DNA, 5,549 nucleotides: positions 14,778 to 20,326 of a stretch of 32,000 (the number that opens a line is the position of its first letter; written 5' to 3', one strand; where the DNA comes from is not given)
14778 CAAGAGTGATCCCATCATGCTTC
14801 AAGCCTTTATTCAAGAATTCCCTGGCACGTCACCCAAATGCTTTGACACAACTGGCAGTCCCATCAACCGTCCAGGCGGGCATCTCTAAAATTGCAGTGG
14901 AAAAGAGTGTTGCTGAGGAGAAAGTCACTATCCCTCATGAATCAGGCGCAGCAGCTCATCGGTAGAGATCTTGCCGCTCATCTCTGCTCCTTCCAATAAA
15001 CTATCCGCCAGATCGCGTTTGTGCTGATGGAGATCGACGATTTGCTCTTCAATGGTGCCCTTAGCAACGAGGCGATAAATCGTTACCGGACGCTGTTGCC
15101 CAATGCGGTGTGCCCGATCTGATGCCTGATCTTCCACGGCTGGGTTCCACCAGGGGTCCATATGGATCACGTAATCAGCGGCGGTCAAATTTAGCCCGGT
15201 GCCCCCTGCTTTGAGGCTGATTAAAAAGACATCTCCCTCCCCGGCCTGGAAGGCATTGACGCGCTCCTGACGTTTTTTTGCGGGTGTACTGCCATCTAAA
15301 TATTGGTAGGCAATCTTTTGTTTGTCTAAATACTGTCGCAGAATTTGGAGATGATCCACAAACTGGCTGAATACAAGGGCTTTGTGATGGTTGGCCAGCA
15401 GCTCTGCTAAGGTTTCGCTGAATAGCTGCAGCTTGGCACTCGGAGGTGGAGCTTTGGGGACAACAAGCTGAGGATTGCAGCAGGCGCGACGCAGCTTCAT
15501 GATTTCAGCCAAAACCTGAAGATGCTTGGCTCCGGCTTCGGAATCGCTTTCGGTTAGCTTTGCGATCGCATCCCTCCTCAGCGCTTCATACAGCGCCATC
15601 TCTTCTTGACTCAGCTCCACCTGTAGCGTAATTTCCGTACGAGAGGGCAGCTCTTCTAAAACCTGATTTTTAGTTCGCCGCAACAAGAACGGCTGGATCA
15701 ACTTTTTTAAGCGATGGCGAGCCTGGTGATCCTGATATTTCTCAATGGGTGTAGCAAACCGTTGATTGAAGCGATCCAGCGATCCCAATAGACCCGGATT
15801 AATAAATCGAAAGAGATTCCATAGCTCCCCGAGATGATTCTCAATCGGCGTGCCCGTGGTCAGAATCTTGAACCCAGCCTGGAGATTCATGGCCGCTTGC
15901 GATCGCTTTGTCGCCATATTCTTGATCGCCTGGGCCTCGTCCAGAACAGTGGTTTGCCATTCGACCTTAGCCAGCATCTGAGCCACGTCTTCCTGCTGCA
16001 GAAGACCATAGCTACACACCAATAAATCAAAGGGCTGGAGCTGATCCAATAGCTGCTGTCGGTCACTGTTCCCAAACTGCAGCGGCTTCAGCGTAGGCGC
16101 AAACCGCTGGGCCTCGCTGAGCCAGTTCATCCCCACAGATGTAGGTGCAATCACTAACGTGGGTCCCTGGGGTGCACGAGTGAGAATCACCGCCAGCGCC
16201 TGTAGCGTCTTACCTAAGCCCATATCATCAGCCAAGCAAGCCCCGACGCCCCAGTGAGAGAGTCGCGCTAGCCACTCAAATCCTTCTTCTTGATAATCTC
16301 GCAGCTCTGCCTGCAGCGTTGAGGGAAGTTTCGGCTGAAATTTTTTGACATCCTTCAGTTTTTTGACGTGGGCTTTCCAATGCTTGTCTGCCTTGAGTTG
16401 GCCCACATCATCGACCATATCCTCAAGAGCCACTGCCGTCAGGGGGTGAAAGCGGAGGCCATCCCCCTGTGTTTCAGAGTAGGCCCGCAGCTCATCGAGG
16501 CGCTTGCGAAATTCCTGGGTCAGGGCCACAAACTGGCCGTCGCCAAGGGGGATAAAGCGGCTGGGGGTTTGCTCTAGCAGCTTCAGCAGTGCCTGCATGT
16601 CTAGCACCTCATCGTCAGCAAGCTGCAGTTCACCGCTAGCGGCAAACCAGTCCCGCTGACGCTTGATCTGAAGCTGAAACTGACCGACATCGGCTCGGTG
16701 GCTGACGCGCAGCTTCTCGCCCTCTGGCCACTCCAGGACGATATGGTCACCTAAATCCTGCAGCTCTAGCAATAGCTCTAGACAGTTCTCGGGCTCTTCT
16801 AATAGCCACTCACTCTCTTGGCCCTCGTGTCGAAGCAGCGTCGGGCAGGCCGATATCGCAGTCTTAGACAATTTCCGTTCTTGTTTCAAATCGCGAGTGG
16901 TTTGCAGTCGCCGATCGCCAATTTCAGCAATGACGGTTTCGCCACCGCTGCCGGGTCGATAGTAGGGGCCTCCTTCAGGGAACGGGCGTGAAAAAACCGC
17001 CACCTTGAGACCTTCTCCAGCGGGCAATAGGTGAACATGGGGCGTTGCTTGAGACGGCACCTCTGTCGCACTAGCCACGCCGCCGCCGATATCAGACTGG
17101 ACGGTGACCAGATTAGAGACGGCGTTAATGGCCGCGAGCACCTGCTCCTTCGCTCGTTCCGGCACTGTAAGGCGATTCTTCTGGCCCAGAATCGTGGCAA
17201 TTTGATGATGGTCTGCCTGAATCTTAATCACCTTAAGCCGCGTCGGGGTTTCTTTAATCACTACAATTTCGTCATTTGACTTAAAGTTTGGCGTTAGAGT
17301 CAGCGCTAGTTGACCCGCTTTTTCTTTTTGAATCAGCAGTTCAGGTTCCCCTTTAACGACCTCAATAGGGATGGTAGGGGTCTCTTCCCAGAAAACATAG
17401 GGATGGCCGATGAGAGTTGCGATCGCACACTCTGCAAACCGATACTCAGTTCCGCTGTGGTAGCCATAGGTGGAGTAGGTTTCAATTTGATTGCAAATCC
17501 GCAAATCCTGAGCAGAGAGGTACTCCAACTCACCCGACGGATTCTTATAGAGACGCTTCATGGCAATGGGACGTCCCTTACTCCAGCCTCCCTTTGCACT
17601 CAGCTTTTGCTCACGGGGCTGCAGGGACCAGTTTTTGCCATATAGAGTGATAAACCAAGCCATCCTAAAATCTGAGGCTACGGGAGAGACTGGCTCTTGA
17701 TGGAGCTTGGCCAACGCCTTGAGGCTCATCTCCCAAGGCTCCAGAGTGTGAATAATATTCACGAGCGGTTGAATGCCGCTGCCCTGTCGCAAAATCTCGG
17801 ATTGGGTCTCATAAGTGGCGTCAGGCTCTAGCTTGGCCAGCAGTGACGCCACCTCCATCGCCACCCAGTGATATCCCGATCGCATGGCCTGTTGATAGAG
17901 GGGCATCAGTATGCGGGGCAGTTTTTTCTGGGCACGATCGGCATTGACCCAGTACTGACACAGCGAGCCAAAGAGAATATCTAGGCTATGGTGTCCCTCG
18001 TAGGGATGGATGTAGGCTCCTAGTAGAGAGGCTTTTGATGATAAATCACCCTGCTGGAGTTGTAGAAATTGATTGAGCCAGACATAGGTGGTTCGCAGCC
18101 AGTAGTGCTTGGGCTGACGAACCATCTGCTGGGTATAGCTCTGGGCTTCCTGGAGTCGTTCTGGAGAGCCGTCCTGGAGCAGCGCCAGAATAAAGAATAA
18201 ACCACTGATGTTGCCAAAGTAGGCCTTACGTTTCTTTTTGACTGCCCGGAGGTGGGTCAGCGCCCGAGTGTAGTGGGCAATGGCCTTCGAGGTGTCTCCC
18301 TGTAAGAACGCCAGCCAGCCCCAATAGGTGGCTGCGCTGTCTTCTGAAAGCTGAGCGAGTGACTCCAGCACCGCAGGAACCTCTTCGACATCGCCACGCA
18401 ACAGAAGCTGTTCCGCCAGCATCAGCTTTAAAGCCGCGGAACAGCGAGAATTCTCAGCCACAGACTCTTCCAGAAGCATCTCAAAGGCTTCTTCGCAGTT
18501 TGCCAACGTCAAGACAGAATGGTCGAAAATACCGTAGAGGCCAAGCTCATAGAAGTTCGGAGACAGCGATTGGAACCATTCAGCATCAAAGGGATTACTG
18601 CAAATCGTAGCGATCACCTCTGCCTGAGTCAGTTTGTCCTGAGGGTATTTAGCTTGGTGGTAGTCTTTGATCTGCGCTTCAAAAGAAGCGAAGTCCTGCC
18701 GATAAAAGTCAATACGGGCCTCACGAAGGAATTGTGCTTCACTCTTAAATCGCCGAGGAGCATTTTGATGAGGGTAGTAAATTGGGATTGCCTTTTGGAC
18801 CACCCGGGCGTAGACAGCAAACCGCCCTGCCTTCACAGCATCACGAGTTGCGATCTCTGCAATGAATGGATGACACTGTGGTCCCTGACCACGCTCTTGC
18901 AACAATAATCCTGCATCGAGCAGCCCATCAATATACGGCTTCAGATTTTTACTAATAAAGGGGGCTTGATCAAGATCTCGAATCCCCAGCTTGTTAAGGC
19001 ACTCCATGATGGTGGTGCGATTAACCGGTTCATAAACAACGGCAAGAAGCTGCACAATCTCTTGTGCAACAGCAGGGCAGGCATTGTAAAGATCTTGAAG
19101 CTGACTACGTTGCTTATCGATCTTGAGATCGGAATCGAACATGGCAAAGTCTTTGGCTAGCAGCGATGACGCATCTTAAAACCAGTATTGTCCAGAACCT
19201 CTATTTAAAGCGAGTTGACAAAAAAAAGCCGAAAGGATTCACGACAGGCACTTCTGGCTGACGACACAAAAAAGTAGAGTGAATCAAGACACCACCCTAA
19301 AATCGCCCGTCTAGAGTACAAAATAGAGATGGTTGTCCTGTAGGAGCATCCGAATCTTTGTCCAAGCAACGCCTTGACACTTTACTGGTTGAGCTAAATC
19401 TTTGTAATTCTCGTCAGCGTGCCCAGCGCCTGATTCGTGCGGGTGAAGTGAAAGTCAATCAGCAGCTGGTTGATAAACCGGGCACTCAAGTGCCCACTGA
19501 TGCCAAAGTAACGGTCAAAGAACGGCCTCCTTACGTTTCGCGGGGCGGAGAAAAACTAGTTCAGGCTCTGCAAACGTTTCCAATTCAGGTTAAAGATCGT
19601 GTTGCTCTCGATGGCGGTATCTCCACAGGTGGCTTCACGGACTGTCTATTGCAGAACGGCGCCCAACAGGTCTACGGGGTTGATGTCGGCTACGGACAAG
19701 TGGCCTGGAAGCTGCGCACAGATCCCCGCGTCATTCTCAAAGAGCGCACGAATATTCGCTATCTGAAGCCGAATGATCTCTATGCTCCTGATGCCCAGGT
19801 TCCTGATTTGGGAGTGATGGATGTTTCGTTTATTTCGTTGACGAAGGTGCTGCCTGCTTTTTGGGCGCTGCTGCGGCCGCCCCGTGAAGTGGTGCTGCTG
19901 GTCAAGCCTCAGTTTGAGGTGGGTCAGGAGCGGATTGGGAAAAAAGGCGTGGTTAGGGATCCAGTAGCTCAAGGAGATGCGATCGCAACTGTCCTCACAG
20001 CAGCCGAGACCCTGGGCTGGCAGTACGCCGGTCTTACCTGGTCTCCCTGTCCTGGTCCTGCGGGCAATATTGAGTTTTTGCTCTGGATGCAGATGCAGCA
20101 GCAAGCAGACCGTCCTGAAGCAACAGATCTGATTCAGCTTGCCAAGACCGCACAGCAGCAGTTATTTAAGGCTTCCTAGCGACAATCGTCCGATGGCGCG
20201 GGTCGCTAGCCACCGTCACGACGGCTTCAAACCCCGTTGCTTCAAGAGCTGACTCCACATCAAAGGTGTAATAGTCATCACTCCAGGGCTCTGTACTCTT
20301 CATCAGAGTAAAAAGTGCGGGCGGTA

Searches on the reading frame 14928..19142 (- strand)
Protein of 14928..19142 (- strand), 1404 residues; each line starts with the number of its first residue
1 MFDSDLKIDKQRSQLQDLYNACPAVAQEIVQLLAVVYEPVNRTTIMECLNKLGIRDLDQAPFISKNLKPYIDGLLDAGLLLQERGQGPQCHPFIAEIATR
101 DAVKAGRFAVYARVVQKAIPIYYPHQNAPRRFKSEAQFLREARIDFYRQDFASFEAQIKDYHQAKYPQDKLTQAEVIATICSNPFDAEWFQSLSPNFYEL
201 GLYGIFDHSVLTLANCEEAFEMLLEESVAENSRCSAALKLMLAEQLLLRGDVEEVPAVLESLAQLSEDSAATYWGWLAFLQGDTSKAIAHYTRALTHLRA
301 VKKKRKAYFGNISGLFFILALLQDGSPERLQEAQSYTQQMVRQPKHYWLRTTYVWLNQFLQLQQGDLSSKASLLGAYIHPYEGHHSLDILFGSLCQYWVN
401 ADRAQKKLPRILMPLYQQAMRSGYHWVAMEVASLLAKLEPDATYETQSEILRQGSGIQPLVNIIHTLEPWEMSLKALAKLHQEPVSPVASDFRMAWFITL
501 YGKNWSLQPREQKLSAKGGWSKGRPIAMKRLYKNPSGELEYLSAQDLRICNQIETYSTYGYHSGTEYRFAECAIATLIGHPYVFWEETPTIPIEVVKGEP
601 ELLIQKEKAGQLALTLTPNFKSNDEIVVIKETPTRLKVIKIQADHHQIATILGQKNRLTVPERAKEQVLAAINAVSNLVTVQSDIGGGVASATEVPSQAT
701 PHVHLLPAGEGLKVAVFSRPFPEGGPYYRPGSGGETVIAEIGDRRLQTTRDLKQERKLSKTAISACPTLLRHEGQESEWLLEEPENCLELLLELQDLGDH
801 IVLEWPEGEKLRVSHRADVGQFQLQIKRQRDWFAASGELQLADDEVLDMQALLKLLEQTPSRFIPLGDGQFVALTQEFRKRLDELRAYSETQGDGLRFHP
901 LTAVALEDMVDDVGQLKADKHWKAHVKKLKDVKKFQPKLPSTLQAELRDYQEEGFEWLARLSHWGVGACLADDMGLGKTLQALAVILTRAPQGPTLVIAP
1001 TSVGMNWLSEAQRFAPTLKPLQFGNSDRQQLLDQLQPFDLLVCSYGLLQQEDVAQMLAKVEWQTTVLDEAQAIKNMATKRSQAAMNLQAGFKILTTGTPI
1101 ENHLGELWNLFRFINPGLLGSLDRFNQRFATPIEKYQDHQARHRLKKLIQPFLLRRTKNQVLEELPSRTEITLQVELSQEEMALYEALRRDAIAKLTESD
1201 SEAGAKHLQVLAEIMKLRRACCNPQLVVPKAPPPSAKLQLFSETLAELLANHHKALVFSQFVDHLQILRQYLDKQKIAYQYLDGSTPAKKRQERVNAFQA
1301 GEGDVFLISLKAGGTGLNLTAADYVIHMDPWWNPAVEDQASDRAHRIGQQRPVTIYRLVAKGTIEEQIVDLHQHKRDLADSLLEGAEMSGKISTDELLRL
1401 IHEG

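Call 4: search_protein_families(library=padloc, proteins=[window:14928-19142:-], max_evalue=0.01)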
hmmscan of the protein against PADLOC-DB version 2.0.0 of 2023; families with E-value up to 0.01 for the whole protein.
window:14928-19142:- (1404 aa): 36 families (the best 25 are shown)
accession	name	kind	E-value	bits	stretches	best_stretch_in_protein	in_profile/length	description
PDLC02850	DpdE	-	4.4e-195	648.9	1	470-1402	328-1261/1282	DpdE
PDLC02849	DpdE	-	2.3e-181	603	1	693-1401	151-851/857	DpdE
PDLC02845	DpdE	-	5.1e-156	519.4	1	734-1387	646-1277/1293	DpdE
PDLC02842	DpdE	-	4.8e-139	463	1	901-1386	651-1155/1176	DpdE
PDLC02848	DpdE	-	1.3e-123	411.7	1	612-1270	29-681/856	DpdE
PDLC00633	ZorD1|ZorD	-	3.6e-117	390.7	1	826-1383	320-885/908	"SWI2/SNF2 helicase, Mrr-like nuclease"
PDLC02851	DpdE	-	6.6e-104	346.7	1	913-1397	566-1050/1055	DpdE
PDLC00629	ZorD1|ZorD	-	9.2e-97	323.1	1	902-1389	440-961/1012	"SWI2/SNF2 helicase, Mrr-like nuclease"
PDLC00632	ZorD1|ZorD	-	1.9e-93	312.2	2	1043-1387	721-1084/1101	"SWI2/SNF2 helicase, Mrr-like nuclease"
PDLC00631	ZorD1|ZorD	-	8.4e-88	293.3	1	922-1387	415-914/1071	"SWI2/SNF2 helicase, Mrr-like nuclease"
PDLC00634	ZorD1|ZorD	-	1.1e-85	286.4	1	928-1390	476-976/1208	"SWI2/SNF2 helicase, Mrr-like nuclease"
PDLC00628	ZorD1|ZorD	-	2.2e-68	229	1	932-1400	498-981/1171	"SWI2/SNF2 helicase, Mrr-like nuclease"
PDLC02854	DpdE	-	8.5e-61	204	2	1043-1384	707-1063/1083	DpdE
PDLC00627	ZorD1|ZorD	-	3.5e-58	195.4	2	1021-1360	592-962/1006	"SWI2/SNF2 helicase, Mrr-like nuclease"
PDLC02852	DpdE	-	4.8e-43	145.2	1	941-1382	460-856/905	DpdE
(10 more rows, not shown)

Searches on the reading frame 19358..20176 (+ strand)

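Call 35: search_protein_families(library=pfam, proteins=[window:19358-20176:+], max_evalue=0.00001)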
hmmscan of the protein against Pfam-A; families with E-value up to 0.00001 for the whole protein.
window:19358-20176:+ (273 aa): 2 families
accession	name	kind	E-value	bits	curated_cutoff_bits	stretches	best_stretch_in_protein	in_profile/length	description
PF01728.25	FtsJ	-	5.3e-43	147.5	24.1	1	59-245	1-180/181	FtsJ-like methyltransferase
PF01479.30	S4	-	5e-14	52.2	22.8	1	4-47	1-44/48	S4 domain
